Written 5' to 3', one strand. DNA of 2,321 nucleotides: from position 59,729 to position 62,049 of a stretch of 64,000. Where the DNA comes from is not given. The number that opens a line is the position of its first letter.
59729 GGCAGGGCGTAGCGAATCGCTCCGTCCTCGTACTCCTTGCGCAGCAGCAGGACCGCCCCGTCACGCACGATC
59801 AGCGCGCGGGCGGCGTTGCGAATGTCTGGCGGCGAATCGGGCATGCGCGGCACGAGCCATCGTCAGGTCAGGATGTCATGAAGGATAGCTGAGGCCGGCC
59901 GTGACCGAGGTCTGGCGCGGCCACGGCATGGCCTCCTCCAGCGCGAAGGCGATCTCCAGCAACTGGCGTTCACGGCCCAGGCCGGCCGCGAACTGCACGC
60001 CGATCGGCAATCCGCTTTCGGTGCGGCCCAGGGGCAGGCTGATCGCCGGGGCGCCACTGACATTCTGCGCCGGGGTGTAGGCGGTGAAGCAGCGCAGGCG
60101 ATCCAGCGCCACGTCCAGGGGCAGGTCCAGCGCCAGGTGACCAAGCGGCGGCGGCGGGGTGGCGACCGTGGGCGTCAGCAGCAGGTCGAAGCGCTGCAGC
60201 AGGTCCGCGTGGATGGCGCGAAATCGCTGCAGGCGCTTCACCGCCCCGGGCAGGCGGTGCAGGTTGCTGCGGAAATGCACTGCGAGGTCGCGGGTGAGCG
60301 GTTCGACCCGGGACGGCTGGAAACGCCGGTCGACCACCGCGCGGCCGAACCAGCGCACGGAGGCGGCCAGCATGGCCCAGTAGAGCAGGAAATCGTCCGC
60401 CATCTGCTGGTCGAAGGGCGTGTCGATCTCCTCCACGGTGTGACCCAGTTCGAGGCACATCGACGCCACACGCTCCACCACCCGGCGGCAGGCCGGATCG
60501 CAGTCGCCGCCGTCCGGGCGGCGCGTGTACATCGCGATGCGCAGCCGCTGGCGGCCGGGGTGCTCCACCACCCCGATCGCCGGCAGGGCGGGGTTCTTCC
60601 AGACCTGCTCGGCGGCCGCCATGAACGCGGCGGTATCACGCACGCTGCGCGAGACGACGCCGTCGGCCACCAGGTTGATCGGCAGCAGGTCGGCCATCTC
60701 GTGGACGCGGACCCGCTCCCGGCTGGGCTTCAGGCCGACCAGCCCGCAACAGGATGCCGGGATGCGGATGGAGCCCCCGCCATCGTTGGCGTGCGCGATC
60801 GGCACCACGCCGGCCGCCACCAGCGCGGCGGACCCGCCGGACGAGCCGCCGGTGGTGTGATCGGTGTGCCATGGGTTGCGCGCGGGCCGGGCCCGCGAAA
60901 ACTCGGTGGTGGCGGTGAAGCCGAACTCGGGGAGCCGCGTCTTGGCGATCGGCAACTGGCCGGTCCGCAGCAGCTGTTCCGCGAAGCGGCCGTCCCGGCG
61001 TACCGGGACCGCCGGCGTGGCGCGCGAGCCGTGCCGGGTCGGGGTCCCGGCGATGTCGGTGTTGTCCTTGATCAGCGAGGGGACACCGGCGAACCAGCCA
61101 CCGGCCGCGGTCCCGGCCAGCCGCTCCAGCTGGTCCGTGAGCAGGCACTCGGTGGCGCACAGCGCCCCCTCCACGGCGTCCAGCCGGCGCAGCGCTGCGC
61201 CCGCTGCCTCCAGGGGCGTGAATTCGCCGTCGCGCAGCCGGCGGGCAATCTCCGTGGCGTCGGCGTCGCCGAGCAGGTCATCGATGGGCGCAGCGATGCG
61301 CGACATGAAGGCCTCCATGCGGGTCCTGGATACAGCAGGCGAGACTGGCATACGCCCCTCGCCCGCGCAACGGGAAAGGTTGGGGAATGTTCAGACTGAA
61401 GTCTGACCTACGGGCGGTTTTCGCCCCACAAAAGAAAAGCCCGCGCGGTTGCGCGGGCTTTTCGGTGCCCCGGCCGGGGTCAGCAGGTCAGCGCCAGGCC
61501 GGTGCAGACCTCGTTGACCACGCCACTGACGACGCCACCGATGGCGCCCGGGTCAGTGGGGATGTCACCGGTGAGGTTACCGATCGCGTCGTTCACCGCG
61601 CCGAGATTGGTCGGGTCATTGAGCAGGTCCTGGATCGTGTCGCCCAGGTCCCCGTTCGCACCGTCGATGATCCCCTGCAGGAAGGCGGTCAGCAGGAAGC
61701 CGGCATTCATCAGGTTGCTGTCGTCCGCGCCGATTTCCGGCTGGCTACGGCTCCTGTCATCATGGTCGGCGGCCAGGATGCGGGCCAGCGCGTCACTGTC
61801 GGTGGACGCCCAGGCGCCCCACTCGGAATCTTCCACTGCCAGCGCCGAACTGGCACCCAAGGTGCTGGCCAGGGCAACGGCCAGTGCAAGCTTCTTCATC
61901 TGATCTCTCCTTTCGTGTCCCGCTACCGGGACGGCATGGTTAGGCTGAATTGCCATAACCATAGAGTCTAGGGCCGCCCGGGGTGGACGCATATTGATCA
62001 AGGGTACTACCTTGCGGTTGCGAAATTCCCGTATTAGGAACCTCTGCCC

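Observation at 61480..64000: TonB-dependent receptor / Slam-like barrel / small non-lipoprotein secreted protein: candidate type XI secretion module with atypical cargo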

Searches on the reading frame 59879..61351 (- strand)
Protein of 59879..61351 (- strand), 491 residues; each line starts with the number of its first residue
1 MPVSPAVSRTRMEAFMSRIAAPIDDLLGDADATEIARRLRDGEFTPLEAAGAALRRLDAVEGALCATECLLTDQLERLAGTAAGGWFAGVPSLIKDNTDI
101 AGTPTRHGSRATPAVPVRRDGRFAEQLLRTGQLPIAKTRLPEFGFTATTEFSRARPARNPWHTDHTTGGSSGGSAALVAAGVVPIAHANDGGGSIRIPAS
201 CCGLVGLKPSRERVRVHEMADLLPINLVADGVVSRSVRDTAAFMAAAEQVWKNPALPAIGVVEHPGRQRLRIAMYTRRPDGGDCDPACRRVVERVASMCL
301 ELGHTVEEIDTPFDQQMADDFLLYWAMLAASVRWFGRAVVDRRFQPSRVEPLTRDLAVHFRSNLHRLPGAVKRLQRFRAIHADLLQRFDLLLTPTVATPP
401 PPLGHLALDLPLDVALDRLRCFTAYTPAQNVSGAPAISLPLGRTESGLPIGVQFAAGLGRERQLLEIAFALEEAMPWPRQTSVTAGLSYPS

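Call 90: search_protein_families(library=pfam, proteins=[window:59879-61351:-], max_evalue=0.00001)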
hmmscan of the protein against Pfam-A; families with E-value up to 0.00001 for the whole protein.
window:59879-61351:- (491 aa): 1 family
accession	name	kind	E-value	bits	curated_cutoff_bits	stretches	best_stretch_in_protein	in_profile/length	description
PF01425.27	Amidase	-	1.1e-85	288.8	27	1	56-465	9-445/445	Amidase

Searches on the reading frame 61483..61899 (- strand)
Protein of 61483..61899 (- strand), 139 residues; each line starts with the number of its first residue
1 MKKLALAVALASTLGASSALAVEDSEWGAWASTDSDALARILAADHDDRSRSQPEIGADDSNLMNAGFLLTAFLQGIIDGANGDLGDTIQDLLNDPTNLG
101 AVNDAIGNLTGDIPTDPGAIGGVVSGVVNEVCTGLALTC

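Call 5: search_protein_families(library=pfam, proteins=[window:61483-61899:-], max_evalue=1)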
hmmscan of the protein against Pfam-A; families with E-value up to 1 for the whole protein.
window:61483-61899:- (139 aa): 1 family
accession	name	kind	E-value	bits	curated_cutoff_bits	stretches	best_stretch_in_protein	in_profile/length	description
PF04917.17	Shufflon_N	-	0.038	13.9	27.5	0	30-90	156-218/324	Bacterial shufflon protein, N-terminal constant region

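Call 6: search_protein_families(library=ncbifam, proteins=[window:61483-61899:-], max_evalue=1)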
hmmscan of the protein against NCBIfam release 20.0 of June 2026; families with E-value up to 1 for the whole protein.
window:61483-61899:- (139 aa): 0 families

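Call 10: find_homologous_proteins(query=window:61483-61899:-)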
Query window:61483-61899:- (139 aa): 2 proteins with E <= 0.001 among 218 candidates.
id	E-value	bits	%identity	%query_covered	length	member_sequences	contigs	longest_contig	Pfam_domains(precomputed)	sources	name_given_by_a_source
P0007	5.5e-81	287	100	100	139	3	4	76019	-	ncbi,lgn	-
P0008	3.4e-27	113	52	100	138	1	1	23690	-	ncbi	-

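Call 12: find_encoding_contigs(protein=P0007, flank=10000, max_places=4)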
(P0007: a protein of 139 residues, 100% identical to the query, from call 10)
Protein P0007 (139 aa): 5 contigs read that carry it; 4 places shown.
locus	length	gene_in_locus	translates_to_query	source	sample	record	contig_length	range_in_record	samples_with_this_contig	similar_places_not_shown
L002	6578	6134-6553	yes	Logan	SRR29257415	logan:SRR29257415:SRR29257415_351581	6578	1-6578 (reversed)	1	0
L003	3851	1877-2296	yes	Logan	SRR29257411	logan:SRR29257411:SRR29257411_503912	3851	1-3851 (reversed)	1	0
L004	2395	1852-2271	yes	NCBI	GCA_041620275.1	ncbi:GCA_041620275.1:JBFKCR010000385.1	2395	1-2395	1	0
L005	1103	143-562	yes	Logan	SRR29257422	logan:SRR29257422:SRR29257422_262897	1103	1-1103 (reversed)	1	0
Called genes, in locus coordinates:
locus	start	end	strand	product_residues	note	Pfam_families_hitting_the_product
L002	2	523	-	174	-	?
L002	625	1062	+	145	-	PF04940:BLUF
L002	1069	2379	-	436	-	PF00108:Thiolase_N, PF00109:ketoacyl-synt (weak), PF02803:Thiolase_C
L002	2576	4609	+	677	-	PF07715:Plug, PF00593:TonB_dep_Rec_b-barrel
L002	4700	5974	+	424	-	PF14559:TPR_19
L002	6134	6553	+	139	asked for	-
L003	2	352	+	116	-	?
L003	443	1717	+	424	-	PF14559:TPR_19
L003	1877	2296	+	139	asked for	-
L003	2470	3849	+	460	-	?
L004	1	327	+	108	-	?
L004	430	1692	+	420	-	PF14559:TPR_19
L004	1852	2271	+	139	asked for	-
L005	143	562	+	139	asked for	-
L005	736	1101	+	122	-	?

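Call 42: search_protein_families(library=ncbifam, proteins=[L002:2576-4606:+], max_evalue=0.01)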
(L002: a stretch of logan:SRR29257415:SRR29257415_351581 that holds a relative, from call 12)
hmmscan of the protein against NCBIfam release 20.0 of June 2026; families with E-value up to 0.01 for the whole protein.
L002:2576-4606:+ (677 aa): 34 families (the best 25 are shown)
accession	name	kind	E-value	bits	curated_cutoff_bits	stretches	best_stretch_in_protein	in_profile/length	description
NF053590.1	TonB_dep_TOL0244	equivalog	5.8e-165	550.3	645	1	43-673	2-603/604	TOL_0244 family TonB-dependent receptor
NF007478.2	PRK10064.1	equivalog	3.3e-27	95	745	2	54-221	32-191/663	catecholate siderophore receptor CirA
TIGR01783.1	TonB-siderophor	subfamily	2.2e-24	86.1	223.5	1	69-235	2-165/649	TonB-dependent siderophore receptor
TIGR01785.1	TonB-hemin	subfamily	2.4e-23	82.5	316.85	2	60-184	9-132/677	TonB-dependent heme/hemoglobin receptor family protein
TIGR01779.1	TonB-B12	equivalog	3.7e-23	81.9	599.7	1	48-200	24-173/614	TonB-dependent vitamin B12 receptor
NF010010.0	PRK13483.1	equivalog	1e-21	76.7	927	2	48-191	29-173/660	ligand-gated channel protein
NF010012.0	PRK13486.1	equivalog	3.2e-19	68.8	924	2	56-200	29-177/696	TonB-dependent receptor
NF010011.0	PRK13484.1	equivalog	2.8e-17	62.3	1197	1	49-190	27-168/682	IreA family TonB-dependent siderophore receptor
TIGR01786.1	TonB-hemlactrns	subfamily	3.1e-17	62.2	323.75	1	60-184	8-137/719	TonB-dependent hemoglobin/transferrin/lactoferrin family receptor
NF010038.0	PRK13513.1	equivalog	8e-17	61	942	1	53-194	36-178/659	ligand-gated channel protein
NF007926.1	PRK10641.1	equivalog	2.5e-16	59.4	836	1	53-198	28-169/617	TonB-dependent vitamin B12 receptor BtuB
NF050067.1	TonBEntbctnRecCfrA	equivalog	4e-14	51.8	1200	1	52-191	26-168/698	TonB-dependent ferric enterobactin receptor CfrA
NF010048.1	PRK13524.1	subfamily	7.9e-14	51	493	1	50-188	34-183/744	FepA family TonB-dependent siderophore receptor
NF010051.0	PRK13528.1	subfamily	9.8e-14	50.5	583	1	54-192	34-183/727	FepA family TonB-dependent siderophore receptor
NF041535.1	TonB_rec_PqqU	equivalog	2e-11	42.9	1200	1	61-189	8-138/676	TonB-dependent receptor PqqU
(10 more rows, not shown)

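Call 56: predict_structure(alignment_id=A7)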
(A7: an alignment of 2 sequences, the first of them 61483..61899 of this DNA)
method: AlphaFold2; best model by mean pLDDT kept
length: 139 residues; sequences in the alignment: 2
mean_pLDDT: 46.4   pTM: 0.36
mean pLDDT of the five models: 46.4, 45.4, 44.9, 43.0, 42.0
residues with pLDDT >= 90: 0; 70-90: 1; 50-70: 66; < 50: 72
segments of 3 or more residues with pLDDT < 50: 1-67, 80-82
pLDDT, mean of each block of 10 residues (from residue 1): 39 36 29 39 35 34 44 51 54 55 58 53 64 62
secondary structure, 60 per line:
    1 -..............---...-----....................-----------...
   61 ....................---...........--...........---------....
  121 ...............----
elements in order: H2-15 H27-46 H58-80 H84-94 H97-107 H117-135

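Call 62: find_related_loci(query=A6, collection=metagenome_contigs, flank=5000)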
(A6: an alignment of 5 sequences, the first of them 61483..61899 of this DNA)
Query A6 (139 aa) in metagenome_contigs; peptide patterns used: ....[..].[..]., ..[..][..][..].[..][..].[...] (x = any residue, [..] = any of these).
600 stretches matched a pattern, but none encodes a relative of the query by tblastn (E <= 1e-3).

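Call 98: search_solved_structures(query=L002:2576-4606:+, max_evalue=0.00001)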
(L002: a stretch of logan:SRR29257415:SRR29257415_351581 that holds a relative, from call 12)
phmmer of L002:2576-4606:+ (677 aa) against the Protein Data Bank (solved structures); distinct sequences matched with E-value up to 0.00001: 25.
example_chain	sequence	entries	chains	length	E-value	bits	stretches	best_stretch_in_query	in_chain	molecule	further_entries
2hdf_A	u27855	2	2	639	1.7e-25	92.4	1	48-206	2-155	Colicin I receptor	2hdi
9nn6_A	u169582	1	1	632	5.6e-25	90.7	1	57-206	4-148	Colicin I receptor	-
8the_A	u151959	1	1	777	4.3e-12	48.2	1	57-181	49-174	Heme/hemoglobin uptake outer membrane receptor PhuR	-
6r1f_A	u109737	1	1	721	2.7e-11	45.5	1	52-189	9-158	Ferric enterobactin receptor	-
5mzs_A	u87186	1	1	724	2.8e-11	45.4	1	52-189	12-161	Ferric enterobactin receptor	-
5m9b_A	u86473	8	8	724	2.9e-11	45.4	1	52-189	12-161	Ferric enterobactin receptor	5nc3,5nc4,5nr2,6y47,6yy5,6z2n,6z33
6q5e_A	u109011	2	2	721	3e-11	45.4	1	52-189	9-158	Ferric enterobactin receptor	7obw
5out_A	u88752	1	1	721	3e-11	45.4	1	52-189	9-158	Ferric enterobactin receptor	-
6i2j_A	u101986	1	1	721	3.5e-11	45.1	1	52-189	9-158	Ferric enterobactin receptor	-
5fp2_A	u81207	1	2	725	2.5e-10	42.3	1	46-184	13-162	FERRIC ENTEROBACTIN RECEPTOR PIRA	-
1nqe_A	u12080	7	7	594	6.5e-10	40.9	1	56-182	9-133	Vitamin B12 receptor | Vitamin B12 transporter btuB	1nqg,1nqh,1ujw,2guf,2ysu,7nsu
1nqf_A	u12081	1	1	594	6.5e-10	40.9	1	56-182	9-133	Vitamin B12 receptor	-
3rgm_A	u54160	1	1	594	6.5e-10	40.9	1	56-182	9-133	Vitamin B12 transporter BtuB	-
3rgn_A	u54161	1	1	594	6.5e-10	40.9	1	56-182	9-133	Vitamin B12 transporter BtuB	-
3m8b_A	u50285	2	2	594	7.1e-10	40.8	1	56-182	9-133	Vitamin B12 transporter btuB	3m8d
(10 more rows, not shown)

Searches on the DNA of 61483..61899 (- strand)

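Call 101: search_rna_families(sources=[L002, L001, L006, L011], threshold=gathering)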
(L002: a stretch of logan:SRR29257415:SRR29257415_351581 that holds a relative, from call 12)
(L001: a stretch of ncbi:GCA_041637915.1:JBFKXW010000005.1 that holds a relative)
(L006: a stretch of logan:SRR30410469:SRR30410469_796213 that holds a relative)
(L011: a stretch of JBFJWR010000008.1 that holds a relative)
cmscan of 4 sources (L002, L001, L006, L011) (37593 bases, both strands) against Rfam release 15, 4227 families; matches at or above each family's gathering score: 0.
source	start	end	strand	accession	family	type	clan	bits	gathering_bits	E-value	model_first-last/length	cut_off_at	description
